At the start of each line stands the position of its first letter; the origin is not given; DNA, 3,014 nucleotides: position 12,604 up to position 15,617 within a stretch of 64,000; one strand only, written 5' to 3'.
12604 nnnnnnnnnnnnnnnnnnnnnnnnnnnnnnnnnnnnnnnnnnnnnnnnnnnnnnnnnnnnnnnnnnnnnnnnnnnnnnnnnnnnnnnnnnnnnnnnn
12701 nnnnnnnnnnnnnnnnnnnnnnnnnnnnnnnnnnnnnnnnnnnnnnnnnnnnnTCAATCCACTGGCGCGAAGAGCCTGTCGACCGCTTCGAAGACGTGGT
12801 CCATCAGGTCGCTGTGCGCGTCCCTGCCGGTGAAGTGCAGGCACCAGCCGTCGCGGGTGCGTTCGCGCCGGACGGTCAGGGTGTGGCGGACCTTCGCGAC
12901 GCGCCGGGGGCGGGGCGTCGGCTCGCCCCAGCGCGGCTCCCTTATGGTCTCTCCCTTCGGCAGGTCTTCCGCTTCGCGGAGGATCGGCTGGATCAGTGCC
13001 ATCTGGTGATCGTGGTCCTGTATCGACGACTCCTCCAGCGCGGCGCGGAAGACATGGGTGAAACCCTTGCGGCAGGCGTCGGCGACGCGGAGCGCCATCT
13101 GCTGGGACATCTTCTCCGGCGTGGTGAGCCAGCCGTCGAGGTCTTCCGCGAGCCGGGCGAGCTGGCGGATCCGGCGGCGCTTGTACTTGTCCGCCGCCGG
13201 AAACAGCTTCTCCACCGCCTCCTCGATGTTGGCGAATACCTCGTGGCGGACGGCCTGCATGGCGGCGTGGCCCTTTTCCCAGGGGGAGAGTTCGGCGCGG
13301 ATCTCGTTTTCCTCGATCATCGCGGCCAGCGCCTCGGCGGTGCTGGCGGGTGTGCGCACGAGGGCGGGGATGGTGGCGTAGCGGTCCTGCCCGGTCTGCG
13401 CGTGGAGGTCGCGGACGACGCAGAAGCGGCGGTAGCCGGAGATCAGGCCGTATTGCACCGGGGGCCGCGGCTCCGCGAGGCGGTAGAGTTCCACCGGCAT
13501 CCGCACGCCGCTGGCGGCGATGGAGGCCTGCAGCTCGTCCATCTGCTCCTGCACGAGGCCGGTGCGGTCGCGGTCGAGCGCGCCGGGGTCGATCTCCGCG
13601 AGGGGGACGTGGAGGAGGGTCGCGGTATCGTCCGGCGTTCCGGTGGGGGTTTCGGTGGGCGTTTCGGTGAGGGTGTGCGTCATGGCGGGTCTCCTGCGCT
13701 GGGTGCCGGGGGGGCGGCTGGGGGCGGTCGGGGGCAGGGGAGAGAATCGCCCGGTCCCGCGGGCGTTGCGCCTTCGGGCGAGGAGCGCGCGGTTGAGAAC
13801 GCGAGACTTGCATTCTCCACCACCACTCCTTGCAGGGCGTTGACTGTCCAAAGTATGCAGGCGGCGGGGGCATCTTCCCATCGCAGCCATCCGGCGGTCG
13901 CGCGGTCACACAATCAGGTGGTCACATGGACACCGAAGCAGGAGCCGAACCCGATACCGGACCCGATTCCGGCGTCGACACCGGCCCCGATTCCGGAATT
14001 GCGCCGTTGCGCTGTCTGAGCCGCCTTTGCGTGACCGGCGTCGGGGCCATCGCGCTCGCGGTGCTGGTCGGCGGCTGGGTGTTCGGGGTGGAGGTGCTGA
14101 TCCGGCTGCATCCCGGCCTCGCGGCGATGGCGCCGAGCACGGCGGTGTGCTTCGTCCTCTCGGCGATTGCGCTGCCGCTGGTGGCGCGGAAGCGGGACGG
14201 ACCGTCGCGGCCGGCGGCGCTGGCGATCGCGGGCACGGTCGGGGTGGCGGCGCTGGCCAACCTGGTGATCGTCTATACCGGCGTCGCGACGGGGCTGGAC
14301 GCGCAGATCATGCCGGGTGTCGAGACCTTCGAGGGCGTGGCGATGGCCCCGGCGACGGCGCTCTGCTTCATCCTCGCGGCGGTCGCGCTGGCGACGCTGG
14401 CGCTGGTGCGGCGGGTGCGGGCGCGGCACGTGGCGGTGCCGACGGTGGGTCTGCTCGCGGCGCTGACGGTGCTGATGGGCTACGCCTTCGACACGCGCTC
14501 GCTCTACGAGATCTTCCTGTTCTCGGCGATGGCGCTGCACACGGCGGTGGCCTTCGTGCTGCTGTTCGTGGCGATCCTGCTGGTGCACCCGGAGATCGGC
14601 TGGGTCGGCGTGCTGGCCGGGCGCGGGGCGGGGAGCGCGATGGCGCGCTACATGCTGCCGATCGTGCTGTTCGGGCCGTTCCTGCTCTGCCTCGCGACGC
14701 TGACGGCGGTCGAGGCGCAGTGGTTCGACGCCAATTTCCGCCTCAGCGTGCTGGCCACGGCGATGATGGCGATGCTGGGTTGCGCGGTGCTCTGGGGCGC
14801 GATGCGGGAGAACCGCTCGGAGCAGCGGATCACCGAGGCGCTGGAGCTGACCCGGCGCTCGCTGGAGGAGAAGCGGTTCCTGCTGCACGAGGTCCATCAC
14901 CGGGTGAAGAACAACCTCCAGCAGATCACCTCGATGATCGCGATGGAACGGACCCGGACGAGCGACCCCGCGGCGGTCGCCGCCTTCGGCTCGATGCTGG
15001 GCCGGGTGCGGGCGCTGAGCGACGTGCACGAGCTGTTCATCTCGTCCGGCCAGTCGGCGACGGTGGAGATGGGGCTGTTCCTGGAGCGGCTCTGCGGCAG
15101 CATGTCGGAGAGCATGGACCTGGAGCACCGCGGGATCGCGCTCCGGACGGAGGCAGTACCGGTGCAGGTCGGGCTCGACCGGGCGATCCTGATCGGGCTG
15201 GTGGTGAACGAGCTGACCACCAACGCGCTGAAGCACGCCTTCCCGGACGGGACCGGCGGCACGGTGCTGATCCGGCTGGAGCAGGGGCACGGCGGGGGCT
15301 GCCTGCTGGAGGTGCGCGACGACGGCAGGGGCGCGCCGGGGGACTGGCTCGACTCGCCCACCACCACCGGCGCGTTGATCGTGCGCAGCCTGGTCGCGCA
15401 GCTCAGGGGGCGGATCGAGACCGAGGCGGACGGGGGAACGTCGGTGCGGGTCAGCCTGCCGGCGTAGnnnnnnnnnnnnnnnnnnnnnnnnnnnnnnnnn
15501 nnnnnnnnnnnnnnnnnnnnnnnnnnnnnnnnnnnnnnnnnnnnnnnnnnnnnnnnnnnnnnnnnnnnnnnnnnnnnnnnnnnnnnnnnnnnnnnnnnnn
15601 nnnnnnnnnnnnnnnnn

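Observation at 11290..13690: Lower-GC single-gene islet encoding a KilA-N-domain protein (BstA-like architecture) beside a ParB/Srx-fold gene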

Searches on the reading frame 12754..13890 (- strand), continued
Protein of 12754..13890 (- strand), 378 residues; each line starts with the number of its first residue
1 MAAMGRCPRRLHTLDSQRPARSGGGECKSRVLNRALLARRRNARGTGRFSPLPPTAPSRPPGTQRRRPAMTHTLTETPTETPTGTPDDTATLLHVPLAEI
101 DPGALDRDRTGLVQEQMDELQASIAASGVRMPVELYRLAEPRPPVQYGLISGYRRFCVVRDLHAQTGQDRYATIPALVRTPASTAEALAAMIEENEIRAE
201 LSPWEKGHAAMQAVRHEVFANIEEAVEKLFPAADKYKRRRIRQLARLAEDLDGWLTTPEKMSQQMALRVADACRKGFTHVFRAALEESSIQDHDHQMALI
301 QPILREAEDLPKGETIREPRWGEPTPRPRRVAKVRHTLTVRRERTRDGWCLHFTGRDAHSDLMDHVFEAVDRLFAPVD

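Call 96: search_protein_families(library=pfam, proteins=[L175:6986-8047:-, L181:896-1957:-, L183:6939-7856:-, L193:943-1944:-, L221:899-2119:-, L173:1309-2124:-, L178:2595-3380:+, L196:4302-5765:+, L233:4374-5783:+, L182:745-2292:+], max_evalue=0.001)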
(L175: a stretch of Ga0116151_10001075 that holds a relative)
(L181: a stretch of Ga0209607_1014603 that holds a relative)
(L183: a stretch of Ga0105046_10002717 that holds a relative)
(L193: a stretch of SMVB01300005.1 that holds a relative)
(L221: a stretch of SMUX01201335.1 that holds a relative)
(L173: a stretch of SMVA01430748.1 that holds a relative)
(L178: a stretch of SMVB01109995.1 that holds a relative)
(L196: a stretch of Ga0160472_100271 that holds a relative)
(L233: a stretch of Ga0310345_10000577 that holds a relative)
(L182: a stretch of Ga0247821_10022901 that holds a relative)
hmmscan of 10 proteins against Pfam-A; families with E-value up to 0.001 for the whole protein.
L175:6986-8047:- (353 aa): 1 family
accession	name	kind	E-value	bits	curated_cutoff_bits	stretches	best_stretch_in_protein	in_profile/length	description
PF10987.13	DUF2806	-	3e-24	86.5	24.5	1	111-213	1-99/221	Protein of unknown function (DUF2806)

L181:896-1957:- (353 aa): 1 family
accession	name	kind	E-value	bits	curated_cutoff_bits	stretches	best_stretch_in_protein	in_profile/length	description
PF10987.13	DUF2806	-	3e-24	86.5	24.5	1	111-213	1-99/221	Protein of unknown function (DUF2806)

L183:6939-7856:- (305 aa): 0 families

L193:943-1944:- (333 aa): 0 families

L221:899-2119:- (406 aa): 1 family
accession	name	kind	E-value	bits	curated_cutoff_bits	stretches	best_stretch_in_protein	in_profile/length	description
PF01609.27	DDE_Tnp_1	-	8.9e-13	48.9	23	1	115-363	1-200/200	Transposase DDE domain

L173:1309-2124:- (271 aa): 0 families

L178:2595-3380:+ (261 aa): 1 family
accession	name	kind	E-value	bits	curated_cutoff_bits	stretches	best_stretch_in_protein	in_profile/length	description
PF12686.12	DUF3800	-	5.1e-06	27.7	21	1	67-238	1-145/149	Protein of unknown function (DUF3800)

L196:4302-5765:+ (487 aa): 6 families
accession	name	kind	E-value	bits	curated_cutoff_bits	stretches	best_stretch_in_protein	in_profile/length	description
PF13614.12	AAA_31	-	6.6e-31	108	27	1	159-350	2-154/177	AAA domain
PF01656.29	CbiA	-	4.6e-17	62.6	25.4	1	161-408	1-95/125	CobQ/CobB/MinD/ParA nucleotide binding domain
PF09140.17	MipZ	-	3.9e-15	56.3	20.7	2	160-240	2-84/262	ATPase MipZ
PF10609.15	ParA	-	1.4e-08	34.9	27.1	1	159-208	4-54/246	NUBPL iron-transfer P-loop NTPase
PF02374.21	ArsA_ATPase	-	8.8e-07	28.9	24.3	1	167-215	9-57/305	Anion-transporting ATPase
PF06564.18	CBP_BcsQ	-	6.2e-05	23.1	21.3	0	159-197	2-40/234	Cellulose biosynthesis protein BcsQ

L233:4374-5783:+ (469 aa): 6 families
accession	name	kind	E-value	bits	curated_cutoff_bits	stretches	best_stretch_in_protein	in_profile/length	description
PF13614.12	AAA_31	-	9.6e-30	104.3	27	1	135-326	2-154/177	AAA domain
PF01656.29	CbiA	-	3.2e-16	59.8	25.4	1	138-261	2-54/125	CobQ/CobB/MinD/ParA nucleotide binding domain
PF09140.17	MipZ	-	3.4e-14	53.2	20.7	2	137-225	3-93/262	ATPase MipZ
PF10609.15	ParA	-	3.3e-07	30.4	27.1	1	135-183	4-53/246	NUBPL iron-transfer P-loop NTPase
PF02374.21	ArsA_ATPase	-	5.9e-06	26.2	24.3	1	143-182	9-48/305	Anion-transporting ATPase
PF06564.18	CBP_BcsQ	-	0.00026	21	21.3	0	137-173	4-40/234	Cellulose biosynthesis protein BcsQ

L182:745-2292:+ (515 aa): 7 families
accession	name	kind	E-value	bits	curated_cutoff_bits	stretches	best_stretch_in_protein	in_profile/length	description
PF05199.19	GMC_oxred_C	-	2.7e-23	83.5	24.6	1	372-502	1-139/139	GMC oxidoreductase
PF01266.30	DAO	-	1.7e-06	28.3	27.9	1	32-122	1-93/353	FAD dependent oxidoreductase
PF07992.20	Pyr_redox_2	-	1.3e-05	25.2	26.1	1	31-63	1-33/291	Pyridine nucleotide-disulphide oxidoreductase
PF00890.30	FAD_binding_2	-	5.5e-05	23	20.4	1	32-63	1-32/414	FAD binding domain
PF01494.25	FAD_binding_3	-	6e-05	22.9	22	1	32-61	3-32/349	FAD binding domain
PF13450.12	NAD_binding_8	-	0.00016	22.4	21.9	1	35-62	1-28/68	NAD(P)-binding Rossmann-like domain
PF05834.18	Lycopene_cycl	-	0.00016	21.3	23.4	1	32-63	1-34/380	Lycopene cyclase protein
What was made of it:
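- On ParB/RepB partition proteins (the neighbour at 12754-13683): Only the distant homologs at 33-39% identity follow a ParA-like ATPase (call 96).
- Tried and rejected: One reason is that many of the hits at 33-39% identity appear to be RepA/RepB-type plasmid partition pairs (call 96).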

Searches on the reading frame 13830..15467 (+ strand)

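Call 4: search_protein_families(library=pfam, proteins=[window:13830-15467:+], max_evalue=0.1)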
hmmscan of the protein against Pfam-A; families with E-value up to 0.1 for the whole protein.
window:13830-15467:+ (545 aa): 5 families
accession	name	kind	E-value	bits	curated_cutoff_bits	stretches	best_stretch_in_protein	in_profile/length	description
PF07568.18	HisKA_2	-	2.1e-18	66.6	22.3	1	354-428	1-75/76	Histidine kinase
PF02518.31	HATPase_c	-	2e-11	44.7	26.4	1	454-544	5-108/111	Histidine kinase-, DNA gyrase B-, and HSP90-like ATPase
PF07536.20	HWE_HK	-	1.3e-08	35.9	22.8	1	354-415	1-59/83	HWE histidine kinase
PF13581.12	HATPase_c_2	-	2e-07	31.5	27.4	1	442-525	17-112/127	Histidine kinase-like ATPase domain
PF10828.13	DUF2570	-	0.05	14.1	26.6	1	328-382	43-98/108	Protein of unknown function (DUF2570)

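Call 5: search_protein_families(library=padloc, proteins=[window:13830-15467:+], max_evalue=1)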
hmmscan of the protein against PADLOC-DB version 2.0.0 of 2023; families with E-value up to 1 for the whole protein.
window:13830-15467:+ (545 aa): 1 family
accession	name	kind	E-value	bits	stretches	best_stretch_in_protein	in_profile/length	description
PDLC01463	Cas4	-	0.043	11.6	1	331-462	91-215/268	"CAS-I,CAS-II,CAS-III,CAS-IV,CAS-V,CAS-VI; acquisition_associated"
